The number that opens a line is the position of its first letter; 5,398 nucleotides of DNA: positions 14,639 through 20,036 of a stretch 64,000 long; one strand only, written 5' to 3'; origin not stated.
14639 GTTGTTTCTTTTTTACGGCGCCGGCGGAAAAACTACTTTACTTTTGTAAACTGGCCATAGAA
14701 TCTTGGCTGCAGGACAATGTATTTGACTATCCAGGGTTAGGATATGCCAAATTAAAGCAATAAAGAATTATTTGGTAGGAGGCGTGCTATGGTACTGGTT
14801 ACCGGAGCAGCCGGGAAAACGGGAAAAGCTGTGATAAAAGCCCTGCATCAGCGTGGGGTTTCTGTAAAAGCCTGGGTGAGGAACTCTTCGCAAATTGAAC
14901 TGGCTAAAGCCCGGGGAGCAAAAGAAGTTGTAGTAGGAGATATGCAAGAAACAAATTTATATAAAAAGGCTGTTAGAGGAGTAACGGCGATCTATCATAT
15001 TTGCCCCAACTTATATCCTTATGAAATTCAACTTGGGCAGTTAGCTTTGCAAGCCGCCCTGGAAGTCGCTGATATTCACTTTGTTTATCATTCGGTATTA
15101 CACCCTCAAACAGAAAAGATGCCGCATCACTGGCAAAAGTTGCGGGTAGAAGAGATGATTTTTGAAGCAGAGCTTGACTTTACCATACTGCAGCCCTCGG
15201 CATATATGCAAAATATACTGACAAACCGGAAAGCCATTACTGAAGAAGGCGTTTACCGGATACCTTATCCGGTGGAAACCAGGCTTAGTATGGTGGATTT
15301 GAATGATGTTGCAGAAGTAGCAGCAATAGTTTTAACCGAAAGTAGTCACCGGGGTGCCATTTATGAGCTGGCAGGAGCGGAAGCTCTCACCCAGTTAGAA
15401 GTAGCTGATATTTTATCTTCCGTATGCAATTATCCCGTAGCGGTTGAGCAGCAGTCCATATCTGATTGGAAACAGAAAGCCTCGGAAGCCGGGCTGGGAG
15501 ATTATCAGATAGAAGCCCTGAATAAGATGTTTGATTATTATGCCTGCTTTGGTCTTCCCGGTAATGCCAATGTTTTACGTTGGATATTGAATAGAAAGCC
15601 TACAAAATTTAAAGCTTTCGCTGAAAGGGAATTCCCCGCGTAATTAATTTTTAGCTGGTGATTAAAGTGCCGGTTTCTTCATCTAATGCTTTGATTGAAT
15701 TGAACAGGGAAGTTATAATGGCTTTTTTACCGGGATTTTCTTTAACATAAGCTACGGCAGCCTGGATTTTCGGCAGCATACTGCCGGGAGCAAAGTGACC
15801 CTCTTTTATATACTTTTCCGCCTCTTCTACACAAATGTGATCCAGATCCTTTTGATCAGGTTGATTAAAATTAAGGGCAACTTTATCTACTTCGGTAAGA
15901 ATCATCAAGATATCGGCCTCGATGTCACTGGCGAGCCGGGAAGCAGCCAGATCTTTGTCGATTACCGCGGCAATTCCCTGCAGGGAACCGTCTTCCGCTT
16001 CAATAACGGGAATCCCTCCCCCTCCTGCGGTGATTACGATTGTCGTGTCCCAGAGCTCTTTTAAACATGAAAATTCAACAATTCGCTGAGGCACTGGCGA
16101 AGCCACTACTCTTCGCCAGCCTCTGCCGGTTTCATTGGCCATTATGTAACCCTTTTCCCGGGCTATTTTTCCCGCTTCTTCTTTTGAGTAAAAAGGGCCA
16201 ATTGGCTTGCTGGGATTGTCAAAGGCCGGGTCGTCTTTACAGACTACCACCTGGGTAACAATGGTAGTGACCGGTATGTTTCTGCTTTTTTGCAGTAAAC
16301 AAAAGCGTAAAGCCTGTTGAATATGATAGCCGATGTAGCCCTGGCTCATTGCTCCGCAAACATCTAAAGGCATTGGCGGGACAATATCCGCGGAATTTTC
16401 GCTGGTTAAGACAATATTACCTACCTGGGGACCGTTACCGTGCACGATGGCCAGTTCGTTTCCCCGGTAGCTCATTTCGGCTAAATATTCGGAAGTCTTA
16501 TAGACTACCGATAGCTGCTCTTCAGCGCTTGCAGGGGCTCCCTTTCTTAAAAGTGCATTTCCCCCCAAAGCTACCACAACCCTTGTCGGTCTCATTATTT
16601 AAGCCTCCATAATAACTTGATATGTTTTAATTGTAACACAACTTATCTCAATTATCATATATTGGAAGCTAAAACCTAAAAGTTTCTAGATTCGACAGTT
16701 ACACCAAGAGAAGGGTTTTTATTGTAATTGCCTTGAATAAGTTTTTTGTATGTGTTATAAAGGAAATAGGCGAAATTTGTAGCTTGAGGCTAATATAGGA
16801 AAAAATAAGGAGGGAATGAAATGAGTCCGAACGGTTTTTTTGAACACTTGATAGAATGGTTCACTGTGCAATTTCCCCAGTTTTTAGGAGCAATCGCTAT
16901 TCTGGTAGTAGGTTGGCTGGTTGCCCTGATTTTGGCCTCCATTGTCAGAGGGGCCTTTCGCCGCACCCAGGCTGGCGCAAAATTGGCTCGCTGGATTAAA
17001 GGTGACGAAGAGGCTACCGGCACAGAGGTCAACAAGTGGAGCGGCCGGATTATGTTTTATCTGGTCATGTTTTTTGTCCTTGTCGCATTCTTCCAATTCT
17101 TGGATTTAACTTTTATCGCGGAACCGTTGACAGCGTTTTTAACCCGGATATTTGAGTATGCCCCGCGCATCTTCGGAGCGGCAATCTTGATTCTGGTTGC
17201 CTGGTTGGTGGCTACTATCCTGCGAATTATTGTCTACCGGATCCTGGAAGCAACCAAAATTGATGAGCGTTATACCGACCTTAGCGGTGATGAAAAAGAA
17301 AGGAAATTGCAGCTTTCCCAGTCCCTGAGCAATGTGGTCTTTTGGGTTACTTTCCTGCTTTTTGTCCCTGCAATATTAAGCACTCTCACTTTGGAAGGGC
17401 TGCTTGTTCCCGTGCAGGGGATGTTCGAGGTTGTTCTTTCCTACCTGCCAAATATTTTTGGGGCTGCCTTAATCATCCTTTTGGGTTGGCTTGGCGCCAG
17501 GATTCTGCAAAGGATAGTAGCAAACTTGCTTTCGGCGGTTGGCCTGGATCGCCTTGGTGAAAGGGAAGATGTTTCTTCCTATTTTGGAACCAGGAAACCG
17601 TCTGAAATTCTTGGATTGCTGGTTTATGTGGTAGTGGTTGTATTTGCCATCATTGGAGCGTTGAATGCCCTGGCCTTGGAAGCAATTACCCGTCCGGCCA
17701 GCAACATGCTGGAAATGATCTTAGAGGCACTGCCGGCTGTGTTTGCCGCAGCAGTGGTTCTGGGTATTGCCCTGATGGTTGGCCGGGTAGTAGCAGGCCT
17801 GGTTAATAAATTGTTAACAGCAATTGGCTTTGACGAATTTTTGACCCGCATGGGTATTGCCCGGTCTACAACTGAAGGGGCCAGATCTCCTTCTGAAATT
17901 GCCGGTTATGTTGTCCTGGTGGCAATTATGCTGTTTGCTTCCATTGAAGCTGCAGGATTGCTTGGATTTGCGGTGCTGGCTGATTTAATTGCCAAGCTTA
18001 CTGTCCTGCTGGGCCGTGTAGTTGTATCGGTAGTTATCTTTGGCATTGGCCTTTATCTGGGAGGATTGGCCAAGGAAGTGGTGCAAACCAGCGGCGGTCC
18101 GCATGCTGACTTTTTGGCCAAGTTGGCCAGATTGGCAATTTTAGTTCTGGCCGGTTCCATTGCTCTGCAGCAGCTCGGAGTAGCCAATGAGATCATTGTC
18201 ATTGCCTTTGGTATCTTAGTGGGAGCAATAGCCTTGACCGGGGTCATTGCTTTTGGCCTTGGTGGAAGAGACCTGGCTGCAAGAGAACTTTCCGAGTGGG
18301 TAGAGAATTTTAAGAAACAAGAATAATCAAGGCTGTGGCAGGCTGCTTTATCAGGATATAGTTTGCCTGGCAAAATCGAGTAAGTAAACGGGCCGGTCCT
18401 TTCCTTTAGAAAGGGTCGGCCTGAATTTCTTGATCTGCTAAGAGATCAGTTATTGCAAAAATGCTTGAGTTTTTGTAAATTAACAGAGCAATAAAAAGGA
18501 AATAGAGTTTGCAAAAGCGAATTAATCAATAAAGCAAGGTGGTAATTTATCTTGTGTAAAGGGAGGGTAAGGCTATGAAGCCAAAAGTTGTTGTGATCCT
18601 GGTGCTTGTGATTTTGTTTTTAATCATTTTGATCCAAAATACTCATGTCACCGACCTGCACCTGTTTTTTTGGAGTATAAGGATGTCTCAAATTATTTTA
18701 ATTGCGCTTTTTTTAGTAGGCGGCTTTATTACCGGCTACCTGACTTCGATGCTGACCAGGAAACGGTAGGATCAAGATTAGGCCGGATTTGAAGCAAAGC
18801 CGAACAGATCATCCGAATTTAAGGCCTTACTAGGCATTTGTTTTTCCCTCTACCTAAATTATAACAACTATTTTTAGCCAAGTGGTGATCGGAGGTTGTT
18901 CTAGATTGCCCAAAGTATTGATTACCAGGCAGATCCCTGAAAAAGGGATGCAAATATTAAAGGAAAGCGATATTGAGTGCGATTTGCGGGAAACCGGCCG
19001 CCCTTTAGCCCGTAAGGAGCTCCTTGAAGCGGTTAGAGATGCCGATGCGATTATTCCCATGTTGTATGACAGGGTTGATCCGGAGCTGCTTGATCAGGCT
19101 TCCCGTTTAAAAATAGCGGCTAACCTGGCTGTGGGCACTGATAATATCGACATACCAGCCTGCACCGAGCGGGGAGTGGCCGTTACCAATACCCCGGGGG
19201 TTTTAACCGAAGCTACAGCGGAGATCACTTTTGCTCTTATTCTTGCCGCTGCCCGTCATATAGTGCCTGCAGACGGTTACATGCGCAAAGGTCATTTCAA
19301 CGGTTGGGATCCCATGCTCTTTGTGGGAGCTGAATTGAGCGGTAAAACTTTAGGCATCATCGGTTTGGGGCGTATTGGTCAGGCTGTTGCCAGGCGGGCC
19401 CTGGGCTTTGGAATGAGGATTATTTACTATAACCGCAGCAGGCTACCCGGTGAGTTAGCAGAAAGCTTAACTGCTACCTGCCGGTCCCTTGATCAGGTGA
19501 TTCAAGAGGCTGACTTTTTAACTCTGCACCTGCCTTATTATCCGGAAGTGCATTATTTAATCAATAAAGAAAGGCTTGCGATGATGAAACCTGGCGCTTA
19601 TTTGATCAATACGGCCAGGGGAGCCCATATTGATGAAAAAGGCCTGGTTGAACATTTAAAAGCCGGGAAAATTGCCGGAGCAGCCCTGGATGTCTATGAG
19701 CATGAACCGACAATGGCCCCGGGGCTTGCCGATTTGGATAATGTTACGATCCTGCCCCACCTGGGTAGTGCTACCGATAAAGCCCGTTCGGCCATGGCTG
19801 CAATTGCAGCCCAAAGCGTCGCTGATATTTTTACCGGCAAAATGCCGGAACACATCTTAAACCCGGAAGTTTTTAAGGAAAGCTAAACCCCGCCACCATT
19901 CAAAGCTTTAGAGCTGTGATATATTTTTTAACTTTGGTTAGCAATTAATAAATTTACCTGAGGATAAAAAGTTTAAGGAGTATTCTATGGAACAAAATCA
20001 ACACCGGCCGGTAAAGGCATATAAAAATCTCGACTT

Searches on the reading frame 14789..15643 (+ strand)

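Call 29: search_protein_families(library=pfam, proteins=[window:14789-15643:+], max_evalue=0.00001)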
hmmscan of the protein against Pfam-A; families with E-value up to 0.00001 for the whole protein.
window:14789-15643:+ (284 aa): 3 families
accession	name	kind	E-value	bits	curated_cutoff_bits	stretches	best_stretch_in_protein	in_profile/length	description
PF05368.20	NmrA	-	1.6e-29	103.9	27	1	2-273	5-286/298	NmrA-like family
PF13460.12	NAD_binding_10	-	2.1e-15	57.5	27.2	1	6-184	1-183/184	NAD(P)H-binding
PF01370.27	Epimerase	-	3.1e-07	30.5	20.9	1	2-71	1-71/240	NAD dependent epimerase/dehydratase family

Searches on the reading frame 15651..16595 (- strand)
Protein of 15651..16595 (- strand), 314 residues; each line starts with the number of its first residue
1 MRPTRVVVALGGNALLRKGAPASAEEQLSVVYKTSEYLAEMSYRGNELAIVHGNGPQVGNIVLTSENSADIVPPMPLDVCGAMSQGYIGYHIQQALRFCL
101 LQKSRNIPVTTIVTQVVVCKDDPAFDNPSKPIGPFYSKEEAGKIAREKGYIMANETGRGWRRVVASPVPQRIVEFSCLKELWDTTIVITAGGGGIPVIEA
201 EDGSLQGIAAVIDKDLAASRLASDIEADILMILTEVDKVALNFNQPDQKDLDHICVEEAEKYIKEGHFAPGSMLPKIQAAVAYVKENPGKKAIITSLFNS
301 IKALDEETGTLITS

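Call 29: search_protein_families(library=pfam, proteins=[window:15651-16595:-], max_evalue=0.00001)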
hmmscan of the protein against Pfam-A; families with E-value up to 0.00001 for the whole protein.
window:15651-16595:- (314 aa): 1 family
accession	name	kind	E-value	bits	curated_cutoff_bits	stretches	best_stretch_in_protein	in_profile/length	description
PF00696.33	AA_kinase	-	3.3e-22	79.8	24.9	1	5-295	2-233/234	Amino acid kinase family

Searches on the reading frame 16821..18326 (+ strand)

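Call 29: search_protein_families(library=pfam, proteins=[window:16821-18326:+], max_evalue=0.00001)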
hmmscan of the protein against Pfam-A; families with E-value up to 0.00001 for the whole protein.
window:16821-18326:+ (501 aa): 1 family
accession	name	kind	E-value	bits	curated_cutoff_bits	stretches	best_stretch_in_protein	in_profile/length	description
PF05552.17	MS_channel_1st_1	-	5.1e-51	170.8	22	4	197-245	2-50/50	Mechanosensitive ion channel, conserved TM helix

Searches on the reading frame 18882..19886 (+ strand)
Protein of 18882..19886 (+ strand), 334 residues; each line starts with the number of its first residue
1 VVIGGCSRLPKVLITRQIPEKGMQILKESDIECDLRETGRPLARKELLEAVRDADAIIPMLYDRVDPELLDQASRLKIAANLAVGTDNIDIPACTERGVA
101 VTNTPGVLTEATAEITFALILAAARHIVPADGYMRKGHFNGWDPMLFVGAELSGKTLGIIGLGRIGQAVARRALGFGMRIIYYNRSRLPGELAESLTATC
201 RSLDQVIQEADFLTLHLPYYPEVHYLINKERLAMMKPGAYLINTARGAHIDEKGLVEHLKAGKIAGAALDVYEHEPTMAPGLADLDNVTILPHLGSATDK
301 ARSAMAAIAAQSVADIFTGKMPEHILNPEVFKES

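Call 29: search_protein_families(library=pfam, proteins=[window:18882-19886:+], max_evalue=0.00001)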
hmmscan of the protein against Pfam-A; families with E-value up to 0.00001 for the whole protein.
window:18882-19886:+ (334 aa): 3 families
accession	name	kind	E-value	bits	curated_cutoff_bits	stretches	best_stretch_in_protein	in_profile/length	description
PF02826.25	2-Hacid_dh_C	-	8.8e-61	204.8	25.1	1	117-295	1-178/178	D-isomer specific 2-hydroxyacid dehydrogenase, NAD binding domain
PF00389.36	2-Hacid_dh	-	3e-33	114.8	24.6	1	12-327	1-134/134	D-isomer specific 2-hydroxyacid dehydrogenase, catalytic domain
PF03446.21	NAD_binding_2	-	5.6e-08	33.4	21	1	157-263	2-111/161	NAD binding domain of 6-phosphogluconate dehydrogenase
